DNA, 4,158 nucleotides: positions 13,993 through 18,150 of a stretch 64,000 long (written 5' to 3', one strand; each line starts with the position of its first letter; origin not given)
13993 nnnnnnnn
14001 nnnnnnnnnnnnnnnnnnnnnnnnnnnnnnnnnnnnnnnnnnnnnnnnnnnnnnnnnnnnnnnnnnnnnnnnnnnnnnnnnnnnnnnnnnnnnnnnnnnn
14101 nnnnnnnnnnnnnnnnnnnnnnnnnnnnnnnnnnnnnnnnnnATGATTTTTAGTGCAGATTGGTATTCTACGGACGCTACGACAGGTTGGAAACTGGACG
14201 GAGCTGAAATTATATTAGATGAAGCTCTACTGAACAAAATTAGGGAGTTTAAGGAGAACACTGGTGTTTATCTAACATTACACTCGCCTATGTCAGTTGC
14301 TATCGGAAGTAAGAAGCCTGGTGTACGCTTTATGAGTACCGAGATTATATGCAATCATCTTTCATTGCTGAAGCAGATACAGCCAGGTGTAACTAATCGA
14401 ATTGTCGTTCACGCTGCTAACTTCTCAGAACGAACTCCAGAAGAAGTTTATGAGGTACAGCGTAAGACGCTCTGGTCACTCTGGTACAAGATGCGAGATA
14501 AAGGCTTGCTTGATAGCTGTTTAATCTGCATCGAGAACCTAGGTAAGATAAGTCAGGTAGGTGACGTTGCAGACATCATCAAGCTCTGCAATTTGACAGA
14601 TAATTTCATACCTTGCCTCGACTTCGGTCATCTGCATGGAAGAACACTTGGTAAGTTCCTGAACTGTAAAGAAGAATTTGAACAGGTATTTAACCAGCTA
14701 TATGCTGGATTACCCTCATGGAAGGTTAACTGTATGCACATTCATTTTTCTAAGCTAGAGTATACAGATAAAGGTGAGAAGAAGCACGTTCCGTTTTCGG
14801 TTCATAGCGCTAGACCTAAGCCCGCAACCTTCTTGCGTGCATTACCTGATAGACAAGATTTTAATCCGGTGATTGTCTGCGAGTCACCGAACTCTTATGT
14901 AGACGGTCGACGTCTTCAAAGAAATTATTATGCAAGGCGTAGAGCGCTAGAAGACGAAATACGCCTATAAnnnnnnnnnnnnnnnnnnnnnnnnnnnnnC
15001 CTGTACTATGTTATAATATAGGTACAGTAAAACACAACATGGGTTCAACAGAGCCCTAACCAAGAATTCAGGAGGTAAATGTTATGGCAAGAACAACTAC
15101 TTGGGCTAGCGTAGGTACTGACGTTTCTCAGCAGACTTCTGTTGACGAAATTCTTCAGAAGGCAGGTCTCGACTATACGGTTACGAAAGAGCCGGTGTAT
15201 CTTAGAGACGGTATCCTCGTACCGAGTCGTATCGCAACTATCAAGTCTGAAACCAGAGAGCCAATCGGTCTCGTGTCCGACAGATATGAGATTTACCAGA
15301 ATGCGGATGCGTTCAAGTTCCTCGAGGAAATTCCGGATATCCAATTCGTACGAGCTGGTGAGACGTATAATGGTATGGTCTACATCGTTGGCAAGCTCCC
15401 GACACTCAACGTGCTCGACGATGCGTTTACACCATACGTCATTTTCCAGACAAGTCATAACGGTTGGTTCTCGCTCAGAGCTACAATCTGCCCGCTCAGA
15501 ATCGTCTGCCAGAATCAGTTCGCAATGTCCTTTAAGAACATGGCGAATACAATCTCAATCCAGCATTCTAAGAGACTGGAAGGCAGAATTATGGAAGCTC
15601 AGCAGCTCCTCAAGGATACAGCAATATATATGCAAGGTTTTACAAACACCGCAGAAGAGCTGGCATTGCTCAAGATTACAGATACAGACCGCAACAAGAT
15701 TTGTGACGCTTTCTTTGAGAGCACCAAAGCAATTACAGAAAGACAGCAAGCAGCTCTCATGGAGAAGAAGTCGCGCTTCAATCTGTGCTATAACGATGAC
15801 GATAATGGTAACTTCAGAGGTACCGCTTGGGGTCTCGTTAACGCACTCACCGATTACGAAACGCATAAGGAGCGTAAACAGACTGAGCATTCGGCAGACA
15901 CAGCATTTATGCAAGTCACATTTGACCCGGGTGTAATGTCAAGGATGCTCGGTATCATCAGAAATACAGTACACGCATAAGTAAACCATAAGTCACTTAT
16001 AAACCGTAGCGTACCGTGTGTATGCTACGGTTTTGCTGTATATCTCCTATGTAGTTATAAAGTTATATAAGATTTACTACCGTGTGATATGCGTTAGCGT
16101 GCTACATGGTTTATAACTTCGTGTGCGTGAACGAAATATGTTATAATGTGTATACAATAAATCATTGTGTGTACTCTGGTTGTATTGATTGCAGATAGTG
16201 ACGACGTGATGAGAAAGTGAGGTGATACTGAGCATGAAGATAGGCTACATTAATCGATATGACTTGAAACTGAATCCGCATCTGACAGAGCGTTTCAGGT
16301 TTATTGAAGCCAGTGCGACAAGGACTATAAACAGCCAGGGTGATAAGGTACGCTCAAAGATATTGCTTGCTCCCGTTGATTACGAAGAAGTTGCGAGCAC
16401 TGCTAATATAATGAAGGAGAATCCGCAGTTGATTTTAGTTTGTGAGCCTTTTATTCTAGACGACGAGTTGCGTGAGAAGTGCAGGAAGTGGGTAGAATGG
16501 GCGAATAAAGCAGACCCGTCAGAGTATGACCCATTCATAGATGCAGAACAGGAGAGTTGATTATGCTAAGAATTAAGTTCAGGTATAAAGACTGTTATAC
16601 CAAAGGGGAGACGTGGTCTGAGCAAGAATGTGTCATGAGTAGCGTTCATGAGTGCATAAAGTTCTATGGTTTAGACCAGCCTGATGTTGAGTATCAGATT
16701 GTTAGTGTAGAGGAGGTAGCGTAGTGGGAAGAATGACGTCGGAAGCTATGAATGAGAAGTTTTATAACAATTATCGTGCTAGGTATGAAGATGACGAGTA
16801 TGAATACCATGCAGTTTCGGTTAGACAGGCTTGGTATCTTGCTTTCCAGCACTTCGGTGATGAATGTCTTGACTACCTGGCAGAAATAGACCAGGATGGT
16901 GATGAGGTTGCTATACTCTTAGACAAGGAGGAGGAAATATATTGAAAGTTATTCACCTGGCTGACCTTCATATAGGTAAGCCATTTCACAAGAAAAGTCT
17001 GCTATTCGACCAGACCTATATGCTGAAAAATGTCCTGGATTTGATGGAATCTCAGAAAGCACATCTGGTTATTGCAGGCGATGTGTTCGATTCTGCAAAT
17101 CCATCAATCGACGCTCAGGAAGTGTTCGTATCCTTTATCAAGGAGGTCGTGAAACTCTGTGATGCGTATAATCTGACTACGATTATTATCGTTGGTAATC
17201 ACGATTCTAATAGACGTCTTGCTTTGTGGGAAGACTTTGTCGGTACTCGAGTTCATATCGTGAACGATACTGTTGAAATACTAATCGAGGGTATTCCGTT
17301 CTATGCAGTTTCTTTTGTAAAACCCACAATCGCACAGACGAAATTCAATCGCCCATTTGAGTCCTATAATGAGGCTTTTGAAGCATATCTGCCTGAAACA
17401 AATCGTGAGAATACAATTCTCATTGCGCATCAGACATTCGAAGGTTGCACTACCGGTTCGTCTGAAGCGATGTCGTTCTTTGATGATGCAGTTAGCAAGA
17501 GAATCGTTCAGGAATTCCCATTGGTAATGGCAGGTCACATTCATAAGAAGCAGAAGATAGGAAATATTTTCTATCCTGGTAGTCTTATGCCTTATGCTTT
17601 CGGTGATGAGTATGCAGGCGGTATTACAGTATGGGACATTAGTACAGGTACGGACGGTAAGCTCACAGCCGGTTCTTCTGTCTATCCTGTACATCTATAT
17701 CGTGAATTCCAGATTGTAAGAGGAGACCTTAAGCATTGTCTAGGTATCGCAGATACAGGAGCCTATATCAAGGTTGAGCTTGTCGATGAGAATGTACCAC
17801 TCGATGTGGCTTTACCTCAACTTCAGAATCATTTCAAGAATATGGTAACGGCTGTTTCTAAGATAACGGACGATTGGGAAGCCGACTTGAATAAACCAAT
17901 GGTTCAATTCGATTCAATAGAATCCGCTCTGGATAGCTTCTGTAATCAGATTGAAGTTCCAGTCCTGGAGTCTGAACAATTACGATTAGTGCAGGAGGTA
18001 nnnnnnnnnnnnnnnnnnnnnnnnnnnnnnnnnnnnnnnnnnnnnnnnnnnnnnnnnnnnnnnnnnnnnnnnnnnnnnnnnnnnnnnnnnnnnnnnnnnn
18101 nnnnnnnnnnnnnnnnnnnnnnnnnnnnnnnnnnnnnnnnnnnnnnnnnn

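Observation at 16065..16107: Conserved 40-nt block and TAGC-GT-GCTA interrupted palindrome recurring right after terminators and at module junctions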

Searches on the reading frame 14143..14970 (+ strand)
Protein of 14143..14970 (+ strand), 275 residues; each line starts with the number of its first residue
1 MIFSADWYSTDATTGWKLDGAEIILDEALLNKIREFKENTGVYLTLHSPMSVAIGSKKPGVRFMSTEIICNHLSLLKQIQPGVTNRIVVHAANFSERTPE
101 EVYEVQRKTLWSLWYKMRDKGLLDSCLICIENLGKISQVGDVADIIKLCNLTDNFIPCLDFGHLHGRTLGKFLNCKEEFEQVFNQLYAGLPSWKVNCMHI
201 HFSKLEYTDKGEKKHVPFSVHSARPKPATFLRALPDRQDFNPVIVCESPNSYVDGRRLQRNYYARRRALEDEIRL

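Call 70: search_protein_families(library=phrogs, proteins=[window:14143-14970:+], max_evalue=0.001)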
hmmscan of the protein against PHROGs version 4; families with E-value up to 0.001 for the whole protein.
window:14143-14970:+ (275 aa): 0 families

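Call 79: search_protein_families(library=pfam, proteins=[window:14143-14970:+], max_evalue=0.01)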
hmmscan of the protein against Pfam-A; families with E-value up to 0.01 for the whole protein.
window:14143-14970:+ (275 aa): 1 family
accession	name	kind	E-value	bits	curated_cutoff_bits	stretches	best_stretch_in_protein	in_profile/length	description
PF01261.30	AP_endonuc_2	-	1.2e-11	45.2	31.1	1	26-257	26-234/249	Xylose isomerase-like TIM barrel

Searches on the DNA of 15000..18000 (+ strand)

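Call 6: search_dna_similar(query=window:15000-18000:+, collection=phages, mode=near)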
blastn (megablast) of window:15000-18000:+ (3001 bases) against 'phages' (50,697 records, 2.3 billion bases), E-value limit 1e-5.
No match.

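Call 15: search_dna_similar(query=window:16000-16200:+, collection=phages, mode=distant, max_evalue=1)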
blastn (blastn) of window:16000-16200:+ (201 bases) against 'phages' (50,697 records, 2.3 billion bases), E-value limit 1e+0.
No match.

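Call 69: search_rna_families(source=window, start=15950, end=16250, threshold=evalue, max_evalue=10)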
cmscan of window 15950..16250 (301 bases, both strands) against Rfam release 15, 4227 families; matches with E-value up to 10: 4.
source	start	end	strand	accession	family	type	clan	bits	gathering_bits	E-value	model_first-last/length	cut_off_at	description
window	16000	16032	-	RF03400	mir-728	Gene; miRNA;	-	22.8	70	0.072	1-62/62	no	mir-728 microRNA precursor family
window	16002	16034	+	RF03400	mir-728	Gene; miRNA;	-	18.9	70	0.69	1-62/62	no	mir-728 microRNA precursor family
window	16001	16033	+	RF04176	mir-3149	Gene; miRNA;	-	15.7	100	3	1-83/83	no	mir-3149 microRNA precursor family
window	16001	16033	+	RF04195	MIR6217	Gene; miRNA;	-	12.6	110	1.8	1-228/228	no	MIR6217 microRNA precursor family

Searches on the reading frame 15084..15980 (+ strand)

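Call 19: search_protein_families(library=pfam, proteins=[window:15084-15980:+], max_evalue=0.01)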
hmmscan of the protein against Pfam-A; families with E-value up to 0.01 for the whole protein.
window:15084-15980:+ (298 aa): 1 family
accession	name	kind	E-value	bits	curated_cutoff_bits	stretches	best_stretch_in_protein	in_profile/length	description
PF06067.16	DUF932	-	1.3e-37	130.2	23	1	61-269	2-216/227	Domain of unknown function (DUF932)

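Call 70: search_protein_families(library=phrogs, proteins=[window:15084-15980:+], max_evalue=0.001)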
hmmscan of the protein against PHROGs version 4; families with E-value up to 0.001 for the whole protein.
window:15084-15980:+ (298 aa): 1 family
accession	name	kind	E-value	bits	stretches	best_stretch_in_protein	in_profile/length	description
phrog_1221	-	unknown function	8.9e-53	180.6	1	3-275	33-324/355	-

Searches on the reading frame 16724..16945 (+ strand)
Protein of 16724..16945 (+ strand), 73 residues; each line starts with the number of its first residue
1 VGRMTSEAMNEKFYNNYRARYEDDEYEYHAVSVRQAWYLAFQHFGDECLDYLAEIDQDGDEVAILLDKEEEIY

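Call 79: search_protein_families(library=pfam, proteins=[window:16724-16945:+], max_evalue=0.01)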
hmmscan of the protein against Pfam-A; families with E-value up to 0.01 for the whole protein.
window:16724-16945:+ (73 aa): 2 families
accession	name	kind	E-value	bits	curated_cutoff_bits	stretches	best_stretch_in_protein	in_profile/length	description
PF23167.1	DUF7057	-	0.00036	21.1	27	1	31-65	25-59/130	Domain of unknown function (DUF7057)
PF01111.24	CKS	-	0.0081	16.7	27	1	16-36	2-22/68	Cyclin-dependent kinase regulatory subunit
